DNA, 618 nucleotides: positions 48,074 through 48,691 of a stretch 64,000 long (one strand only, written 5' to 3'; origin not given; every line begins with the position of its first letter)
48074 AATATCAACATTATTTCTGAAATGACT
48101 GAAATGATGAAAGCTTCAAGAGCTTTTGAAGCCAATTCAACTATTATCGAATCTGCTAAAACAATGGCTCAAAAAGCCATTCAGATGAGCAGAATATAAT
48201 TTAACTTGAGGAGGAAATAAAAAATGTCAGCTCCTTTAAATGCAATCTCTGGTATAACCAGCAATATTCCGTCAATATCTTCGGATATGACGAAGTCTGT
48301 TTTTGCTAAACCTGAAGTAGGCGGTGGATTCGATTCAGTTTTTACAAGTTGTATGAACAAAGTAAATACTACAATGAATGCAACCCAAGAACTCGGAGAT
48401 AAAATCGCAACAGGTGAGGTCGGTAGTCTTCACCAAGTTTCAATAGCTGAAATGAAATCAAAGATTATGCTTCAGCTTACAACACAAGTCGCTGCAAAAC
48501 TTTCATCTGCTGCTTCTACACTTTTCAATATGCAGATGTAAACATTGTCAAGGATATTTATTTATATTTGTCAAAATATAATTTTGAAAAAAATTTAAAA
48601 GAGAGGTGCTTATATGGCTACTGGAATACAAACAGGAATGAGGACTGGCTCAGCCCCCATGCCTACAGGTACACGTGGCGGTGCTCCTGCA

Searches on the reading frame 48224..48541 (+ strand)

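Call 51: search_protein_families(library=pfam, proteins=[window:48224-48541:+], max_evalue=0.00001)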
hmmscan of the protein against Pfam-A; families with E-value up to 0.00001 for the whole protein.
window:48224-48541:+ (105 aa): 1 family
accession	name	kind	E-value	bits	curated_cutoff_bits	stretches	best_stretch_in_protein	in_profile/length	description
PF02049.23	FliE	-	6.6e-14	52.3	22.4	1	29-105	13-89/89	Flagellar hook-basal body complex protein FliE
